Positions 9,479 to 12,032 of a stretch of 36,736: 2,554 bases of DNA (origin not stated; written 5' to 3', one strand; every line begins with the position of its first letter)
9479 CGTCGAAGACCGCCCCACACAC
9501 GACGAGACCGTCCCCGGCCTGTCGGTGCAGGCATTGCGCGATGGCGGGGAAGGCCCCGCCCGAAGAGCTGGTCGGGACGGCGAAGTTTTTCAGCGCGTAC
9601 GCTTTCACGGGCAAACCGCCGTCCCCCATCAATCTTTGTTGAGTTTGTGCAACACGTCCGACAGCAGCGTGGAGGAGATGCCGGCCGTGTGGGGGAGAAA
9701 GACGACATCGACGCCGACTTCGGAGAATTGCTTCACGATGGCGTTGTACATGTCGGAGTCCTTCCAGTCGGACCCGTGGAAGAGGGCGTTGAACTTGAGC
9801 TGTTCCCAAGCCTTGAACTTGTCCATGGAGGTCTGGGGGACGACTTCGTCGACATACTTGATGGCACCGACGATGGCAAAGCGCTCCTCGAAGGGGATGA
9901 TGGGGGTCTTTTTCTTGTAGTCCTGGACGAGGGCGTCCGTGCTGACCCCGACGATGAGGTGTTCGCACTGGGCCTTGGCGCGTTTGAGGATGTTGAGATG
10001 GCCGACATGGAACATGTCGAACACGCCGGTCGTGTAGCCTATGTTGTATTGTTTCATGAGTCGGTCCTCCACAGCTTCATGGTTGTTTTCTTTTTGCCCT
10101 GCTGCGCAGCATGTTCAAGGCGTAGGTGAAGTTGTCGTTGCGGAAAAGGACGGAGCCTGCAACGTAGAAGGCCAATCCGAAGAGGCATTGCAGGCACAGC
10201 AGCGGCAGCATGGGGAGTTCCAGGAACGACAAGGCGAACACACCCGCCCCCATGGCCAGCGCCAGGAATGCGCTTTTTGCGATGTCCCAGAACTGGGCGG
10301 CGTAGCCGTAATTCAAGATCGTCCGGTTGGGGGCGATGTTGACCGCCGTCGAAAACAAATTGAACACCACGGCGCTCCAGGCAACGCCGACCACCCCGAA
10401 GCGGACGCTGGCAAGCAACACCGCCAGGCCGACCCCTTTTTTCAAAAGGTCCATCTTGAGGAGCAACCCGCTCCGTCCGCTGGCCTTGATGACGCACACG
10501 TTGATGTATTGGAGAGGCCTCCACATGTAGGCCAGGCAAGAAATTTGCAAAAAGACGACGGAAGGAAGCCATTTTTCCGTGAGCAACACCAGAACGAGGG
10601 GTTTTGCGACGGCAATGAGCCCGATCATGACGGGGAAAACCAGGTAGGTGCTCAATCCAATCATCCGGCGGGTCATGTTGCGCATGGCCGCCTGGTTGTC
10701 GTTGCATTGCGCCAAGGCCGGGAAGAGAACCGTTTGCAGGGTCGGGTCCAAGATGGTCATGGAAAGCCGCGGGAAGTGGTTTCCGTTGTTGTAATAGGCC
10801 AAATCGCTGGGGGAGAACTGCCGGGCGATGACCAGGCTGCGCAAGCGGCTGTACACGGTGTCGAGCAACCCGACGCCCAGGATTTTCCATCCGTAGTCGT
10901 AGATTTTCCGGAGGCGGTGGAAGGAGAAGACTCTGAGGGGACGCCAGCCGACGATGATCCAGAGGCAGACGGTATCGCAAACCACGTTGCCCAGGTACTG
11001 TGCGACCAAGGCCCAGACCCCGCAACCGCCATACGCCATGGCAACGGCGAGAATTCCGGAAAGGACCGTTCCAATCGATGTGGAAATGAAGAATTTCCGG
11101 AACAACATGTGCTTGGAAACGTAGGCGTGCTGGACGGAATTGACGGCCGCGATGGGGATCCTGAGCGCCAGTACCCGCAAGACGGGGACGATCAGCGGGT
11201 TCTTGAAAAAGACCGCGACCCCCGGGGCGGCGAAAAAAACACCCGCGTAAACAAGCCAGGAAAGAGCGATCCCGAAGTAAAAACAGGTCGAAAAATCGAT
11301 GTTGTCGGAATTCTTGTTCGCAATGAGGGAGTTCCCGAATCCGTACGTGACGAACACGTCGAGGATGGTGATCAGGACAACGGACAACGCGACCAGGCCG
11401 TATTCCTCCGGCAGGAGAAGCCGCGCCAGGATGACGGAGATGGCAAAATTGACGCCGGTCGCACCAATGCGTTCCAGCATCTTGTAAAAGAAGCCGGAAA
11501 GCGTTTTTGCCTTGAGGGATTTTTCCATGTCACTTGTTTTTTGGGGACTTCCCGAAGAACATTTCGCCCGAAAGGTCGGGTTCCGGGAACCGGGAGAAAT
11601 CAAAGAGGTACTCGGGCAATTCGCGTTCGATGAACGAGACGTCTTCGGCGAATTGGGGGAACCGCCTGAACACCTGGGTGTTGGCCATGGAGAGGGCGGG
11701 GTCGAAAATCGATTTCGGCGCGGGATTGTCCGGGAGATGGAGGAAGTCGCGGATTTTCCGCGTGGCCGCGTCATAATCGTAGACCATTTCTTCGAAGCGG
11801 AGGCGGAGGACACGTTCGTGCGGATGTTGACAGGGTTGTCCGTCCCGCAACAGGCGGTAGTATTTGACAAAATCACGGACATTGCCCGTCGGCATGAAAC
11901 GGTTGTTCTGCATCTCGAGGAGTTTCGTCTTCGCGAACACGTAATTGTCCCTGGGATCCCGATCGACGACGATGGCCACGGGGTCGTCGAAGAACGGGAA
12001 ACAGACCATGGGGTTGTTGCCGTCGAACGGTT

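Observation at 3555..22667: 19-gene unidirectional glycan operon combining a Wzx/Wzy pathway with teichoic-acid-type glycerol-phosphate chemistry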

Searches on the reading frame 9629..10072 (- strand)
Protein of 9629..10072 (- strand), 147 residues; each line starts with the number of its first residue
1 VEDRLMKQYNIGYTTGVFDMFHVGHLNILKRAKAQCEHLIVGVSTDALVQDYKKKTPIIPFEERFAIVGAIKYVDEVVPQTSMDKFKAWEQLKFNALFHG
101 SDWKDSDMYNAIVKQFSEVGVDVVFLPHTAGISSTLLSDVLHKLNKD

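Call 4: search_protein_families(library=pfam, proteins=[window:9629-10072:-], max_evalue=0.01)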
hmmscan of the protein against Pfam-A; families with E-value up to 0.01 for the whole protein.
window:9629-10072:- (147 aa): 3 families
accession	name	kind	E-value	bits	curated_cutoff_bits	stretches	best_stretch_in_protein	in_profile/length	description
PF01467.32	CTP_transf_like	-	9.8e-19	68.3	21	1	13-136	1-129/133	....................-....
PF06574.18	FAD_syn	-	0.0032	17.7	27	0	12-37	9-34/158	FAD synthetase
PF02569.21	Pantoate_ligase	-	0.0078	15.8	20.7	0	20-43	31-54/268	Pantoate-beta-alanine ligase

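Call 8: search_protein_families(library=ncbifam, proteins=[window:9629-10072:-], max_evalue=0.01)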
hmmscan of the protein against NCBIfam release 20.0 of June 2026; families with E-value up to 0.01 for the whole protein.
window:9629-10072:- (147 aa): 15 families
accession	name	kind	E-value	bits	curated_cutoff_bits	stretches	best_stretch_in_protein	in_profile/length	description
TIGR01518.1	g3p_cytidyltrns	equivalog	1.5e-23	83.3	165.4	1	14-137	3-121/125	glycerol-3-phosphate cytidylyltransferase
TIGR02199.1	rfaE_dom_II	equivalog_domain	2e-22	79.5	181.5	1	7-137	9-138/144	D-glycero-beta-D-manno-heptose 1-phosphate adenylyltransferase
TIGR00125.1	cyt_tran_rel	domain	1.1e-19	70.4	27.7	1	11-77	1-65/65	adenylyltransferase/cytidyltransferase family protein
NF008454.0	PRK11316.1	equivalog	5e-18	64.9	521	1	10-139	341-469/475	bifunctional D-glycero-beta-D-manno-heptose-7-phosphate kinase/D-glycero-beta-D-manno-heptose 1-phosphate adenylyltransferase HldE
NF001985.0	PRK00777.1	subfamily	1.5e-09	38.1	104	1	16-68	11-62/157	pantetheine-phosphate adenylyltransferase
TIGR01510.1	coaD_prev_kdtB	equivalog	1.1e-07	32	103.3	1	15-141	5-133/155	pantetheine-phosphate adenylyltransferase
NF041124.1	CoaD_Thcocales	equivalog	1.8e-06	28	290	1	7-67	2-62/156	phosphopantetheine adenylyltransferase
NF002250.0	PRK01170.1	subfamily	5.7e-06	26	489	1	15-67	6-56/322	bifunctional pantetheine-phosphate adenylyltransferase/NTP phosphatase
NF005518.0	PRK07143.1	equivalog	0.00014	21.4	232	1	5-66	11-74/281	hypothetical protein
NF045965.1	RibF_rel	equivalog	0.00023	20.7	200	1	12-73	15-85/279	FAD synthase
NF004162.0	PRK05627.1-5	equivalog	0.0003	20.3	241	1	14-94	18-100/304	bifunctional riboflavin kinase/FAD synthetase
TIGR01527.1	arch_NMN_Atrans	equivalog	0.001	18.6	181.2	1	12-46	2-36/167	nicotinamide-nucleotide adenylyltransferase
NF003791.0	PRK05379.2-3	equivalog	0.0013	18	409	1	7-52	3-48/340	bifunctional nicotinamide-nucleotide adenylyltransferase/Nudix hydroxylase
NF002243.0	PRK01153.1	subfamily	0.0014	18.2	127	1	14-70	5-59/175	nicotinamide-nucleotide adenylyltransferase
TIGR01526.1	nadR_NMN_Atrans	equivalog_domain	0.0029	16.9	341.15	1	10-78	2-67/325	nicotinamide-nucleotide adenylyltransferase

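Call 11: search_solved_structures(query=window:9629-10072:-, max_evalue=0.001, show_alignments=2)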
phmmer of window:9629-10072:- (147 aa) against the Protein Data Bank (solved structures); distinct sequences matched with E-value up to 0.001: 13.
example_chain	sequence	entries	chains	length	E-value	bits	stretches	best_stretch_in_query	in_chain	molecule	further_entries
3elb_A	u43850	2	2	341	2.1e-24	89.2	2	15-102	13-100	Ethanolamine-phosphate cytidylyltransferase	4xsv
5x3d_A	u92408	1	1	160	7.4e-18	68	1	13-139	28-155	Phosphoenolpyruvate phosphomutase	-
1coz_A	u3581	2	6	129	2.9e-16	62.8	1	14-139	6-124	PROTEIN (GLYCEROL-3-PHOSPHATE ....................) | glycerol-3-phosphate cytidylyltransferase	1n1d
2b7l_A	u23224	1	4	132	7.4e-14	55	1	14-142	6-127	glycerol-3-phosphate cytidylyltransferase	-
3glv_A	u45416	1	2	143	2.4e-09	40.4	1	14-107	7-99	Lipopolysaccharide core biosynthesis protein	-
5x9q_A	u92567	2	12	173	3.3e-09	39.9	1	11-114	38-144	Putative cytidylyltransferase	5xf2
3hl4_A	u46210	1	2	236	5.1e-09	39.3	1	13-134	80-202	Choline-phosphate cytidylyltransferase A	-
4mvc_A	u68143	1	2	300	5.1e-09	39.3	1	13-134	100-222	Choline-phosphate cytidylyltransferase A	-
4mvd_B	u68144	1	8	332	5.9e-09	39.1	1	13-134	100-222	Choline-phosphate cytidylyltransferase A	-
9hsg_A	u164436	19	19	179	5e-07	32.9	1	11-80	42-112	choline-phosphate cytidylyltransferase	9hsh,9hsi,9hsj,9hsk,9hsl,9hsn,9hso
9hsm_A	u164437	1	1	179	5e-07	32.9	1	11-80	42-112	choline-phosphate cytidylyltransferase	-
4zcp_A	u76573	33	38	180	5e-07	32.9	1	11-80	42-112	Cholinephosphate cytidylyltransferase | Choline-phosphate cytidylyltransferase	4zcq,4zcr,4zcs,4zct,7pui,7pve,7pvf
5h7c_A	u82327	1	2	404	0.00096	22.2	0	70-122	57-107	Immunoglobulin G-binding protein A, DHR14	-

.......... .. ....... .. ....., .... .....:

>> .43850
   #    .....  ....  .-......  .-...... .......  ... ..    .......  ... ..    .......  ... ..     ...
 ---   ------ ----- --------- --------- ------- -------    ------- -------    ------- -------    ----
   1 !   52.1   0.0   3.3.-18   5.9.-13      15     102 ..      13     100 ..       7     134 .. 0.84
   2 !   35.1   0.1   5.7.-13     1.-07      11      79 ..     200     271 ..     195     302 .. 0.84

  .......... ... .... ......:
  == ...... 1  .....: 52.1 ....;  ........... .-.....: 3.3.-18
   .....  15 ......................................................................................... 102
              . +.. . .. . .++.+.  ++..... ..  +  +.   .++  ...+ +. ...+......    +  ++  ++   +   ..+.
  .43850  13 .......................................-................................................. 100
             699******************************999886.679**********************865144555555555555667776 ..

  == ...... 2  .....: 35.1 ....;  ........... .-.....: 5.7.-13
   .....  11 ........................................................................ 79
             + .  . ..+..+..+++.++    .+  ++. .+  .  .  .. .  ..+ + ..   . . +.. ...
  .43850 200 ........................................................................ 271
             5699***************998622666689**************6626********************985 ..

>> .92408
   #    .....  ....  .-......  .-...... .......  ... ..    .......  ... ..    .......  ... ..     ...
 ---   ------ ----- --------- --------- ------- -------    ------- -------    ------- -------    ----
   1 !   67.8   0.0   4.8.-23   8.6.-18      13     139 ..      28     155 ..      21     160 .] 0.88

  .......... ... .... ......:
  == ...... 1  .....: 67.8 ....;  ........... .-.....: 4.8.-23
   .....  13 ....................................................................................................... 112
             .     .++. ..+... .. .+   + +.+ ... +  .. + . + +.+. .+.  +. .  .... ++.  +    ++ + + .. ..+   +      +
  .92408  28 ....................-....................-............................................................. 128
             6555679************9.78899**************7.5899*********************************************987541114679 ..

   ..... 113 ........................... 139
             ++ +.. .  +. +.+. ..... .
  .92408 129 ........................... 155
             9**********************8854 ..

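Call 43: search_solved_structures(query=window:9629-10057:-, max_evalue=1e-8, show_alignments=5)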
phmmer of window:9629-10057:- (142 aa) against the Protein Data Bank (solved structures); distinct sequences matched with E-value up to 1e-8: 9.
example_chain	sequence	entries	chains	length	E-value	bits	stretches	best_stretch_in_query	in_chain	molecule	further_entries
3elb_A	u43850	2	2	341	1.9e-24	89.3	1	10-97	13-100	Ethanolamine-phosphate cytidylyltransferase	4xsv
5x3d_A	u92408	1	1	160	7.2e-18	68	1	8-134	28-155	Phosphoenolpyruvate phosphomutase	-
1coz_A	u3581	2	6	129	2.7e-16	62.9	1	9-134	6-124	PROTEIN (GLYCEROL-3-PHOSPHATE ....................) | glycerol-3-phosphate cytidylyltransferase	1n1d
2b7l_A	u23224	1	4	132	6.7e-14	55.1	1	9-137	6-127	glycerol-3-phosphate cytidylyltransferase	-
3glv_A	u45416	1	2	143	2.2e-09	40.5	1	9-102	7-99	Lipopolysaccharide core biosynthesis protein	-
5x9q_A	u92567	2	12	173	3.5e-09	39.8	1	7-109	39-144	Putative cytidylyltransferase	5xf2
4mvc_A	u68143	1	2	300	4.8e-09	39.4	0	8-129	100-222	Choline-phosphate cytidylyltransferase A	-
3hl4_A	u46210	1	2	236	4.9e-09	39.3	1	8-129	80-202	Choline-phosphate cytidylyltransferase A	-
4mvd_B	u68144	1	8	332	5.5e-09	39.2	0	8-129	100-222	Choline-phosphate cytidylyltransferase A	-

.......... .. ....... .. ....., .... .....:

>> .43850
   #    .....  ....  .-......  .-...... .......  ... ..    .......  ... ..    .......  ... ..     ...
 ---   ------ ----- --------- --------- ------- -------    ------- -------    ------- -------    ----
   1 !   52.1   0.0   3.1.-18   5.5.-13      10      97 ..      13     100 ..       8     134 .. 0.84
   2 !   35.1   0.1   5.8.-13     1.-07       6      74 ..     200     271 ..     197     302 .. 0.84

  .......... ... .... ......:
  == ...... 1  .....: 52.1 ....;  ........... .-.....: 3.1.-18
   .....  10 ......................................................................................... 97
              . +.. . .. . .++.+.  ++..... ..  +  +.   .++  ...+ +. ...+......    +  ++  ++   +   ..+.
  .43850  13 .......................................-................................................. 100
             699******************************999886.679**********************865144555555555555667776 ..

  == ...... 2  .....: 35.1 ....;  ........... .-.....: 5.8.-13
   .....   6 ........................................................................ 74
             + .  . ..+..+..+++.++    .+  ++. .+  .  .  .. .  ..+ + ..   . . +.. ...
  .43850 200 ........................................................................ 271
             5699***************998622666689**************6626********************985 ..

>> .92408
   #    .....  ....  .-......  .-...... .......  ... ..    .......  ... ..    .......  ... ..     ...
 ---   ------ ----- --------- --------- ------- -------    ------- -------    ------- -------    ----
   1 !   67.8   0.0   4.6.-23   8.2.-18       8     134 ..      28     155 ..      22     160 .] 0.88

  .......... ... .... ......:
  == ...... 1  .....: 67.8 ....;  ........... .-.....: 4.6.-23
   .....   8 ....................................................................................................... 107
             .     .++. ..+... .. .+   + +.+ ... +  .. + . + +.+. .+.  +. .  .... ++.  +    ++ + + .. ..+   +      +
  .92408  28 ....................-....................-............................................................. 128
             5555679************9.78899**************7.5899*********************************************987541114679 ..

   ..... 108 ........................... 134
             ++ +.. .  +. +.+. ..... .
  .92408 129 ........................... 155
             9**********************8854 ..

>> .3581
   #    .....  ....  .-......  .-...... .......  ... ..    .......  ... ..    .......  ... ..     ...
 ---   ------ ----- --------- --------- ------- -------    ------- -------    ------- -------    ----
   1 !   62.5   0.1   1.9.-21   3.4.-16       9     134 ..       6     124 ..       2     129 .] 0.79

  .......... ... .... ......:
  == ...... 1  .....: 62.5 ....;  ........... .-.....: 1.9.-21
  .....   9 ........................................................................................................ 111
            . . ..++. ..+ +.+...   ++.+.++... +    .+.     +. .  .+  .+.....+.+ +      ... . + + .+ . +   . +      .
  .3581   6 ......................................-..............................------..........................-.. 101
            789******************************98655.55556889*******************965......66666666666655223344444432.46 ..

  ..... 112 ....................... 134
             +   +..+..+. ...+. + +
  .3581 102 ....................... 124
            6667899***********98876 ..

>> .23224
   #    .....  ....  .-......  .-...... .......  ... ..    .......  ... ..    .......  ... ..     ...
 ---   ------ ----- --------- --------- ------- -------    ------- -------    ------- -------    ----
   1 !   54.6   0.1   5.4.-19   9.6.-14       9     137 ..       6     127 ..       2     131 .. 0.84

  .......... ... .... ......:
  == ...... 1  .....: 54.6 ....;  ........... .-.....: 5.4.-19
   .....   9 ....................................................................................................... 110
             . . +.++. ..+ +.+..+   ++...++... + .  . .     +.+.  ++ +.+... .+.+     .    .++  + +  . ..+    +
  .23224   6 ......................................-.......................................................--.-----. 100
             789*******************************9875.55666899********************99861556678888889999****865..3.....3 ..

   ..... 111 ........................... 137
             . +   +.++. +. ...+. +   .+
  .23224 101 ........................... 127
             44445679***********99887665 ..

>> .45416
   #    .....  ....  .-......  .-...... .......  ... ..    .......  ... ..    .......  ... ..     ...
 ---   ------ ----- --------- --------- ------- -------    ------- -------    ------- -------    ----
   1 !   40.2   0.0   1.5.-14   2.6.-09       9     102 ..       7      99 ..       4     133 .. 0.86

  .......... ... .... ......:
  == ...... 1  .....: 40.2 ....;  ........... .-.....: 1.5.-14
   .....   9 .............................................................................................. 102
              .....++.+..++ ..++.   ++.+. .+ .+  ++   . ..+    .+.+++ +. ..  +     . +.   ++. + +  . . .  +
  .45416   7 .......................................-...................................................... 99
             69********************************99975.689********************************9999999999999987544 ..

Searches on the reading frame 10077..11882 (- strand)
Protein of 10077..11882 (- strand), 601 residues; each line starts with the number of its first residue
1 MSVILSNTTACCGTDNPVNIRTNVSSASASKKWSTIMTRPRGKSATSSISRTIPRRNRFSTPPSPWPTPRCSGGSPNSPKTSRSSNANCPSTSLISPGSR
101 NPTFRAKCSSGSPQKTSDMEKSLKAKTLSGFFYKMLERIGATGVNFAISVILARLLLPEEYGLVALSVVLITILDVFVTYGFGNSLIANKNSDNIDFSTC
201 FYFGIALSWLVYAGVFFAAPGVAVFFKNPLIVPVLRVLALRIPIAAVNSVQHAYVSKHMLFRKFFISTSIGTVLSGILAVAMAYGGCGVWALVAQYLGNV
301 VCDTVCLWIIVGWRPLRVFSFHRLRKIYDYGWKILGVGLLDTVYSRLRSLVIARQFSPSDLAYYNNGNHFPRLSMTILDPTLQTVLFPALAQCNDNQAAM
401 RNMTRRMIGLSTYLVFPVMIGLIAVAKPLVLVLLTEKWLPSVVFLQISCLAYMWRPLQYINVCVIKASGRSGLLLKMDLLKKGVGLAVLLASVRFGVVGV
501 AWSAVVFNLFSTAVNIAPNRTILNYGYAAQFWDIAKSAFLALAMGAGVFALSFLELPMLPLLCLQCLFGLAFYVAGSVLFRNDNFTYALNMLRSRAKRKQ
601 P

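Call 4: search_protein_families(library=pfam, proteins=[window:10077-11882:-], max_evalue=0.01)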
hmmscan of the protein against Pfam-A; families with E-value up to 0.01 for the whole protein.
window:10077-11882:- (601 aa): 2 families
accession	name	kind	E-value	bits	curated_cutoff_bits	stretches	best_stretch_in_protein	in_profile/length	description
PF13440.11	Polysacc_synt_3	-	1.5e-85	287.4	23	1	151-442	1-292/293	Polysaccharide biosynthesis protein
PF01943.22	Polysacc_synt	-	1.1e-28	100.9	28.2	1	129-392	3-272/274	Polysaccharide biosynthesis protein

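Call 8: search_protein_families(library=ncbifam, proteins=[window:10077-11528:-], max_evalue=0.01)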
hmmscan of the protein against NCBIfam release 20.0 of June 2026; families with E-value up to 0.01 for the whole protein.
window:10077-11528:- (483 aa): 3 families
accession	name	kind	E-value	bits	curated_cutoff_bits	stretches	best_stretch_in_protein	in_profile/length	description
NF058658.1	Oglyco_Wzx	exception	3.1e-63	214.5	720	1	2-456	3-457/478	O-glycosylation flippase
NF007773.0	PRK10459.1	equivalog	9.7e-52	176.5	273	1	4-480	2-485/492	MOP flippase family protein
NF047674.1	TeichurnBiosyTuaB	equivalog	6.2e-34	117.8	580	1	4-435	3-437/469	teichuronic acid biosynthesis protein TuaB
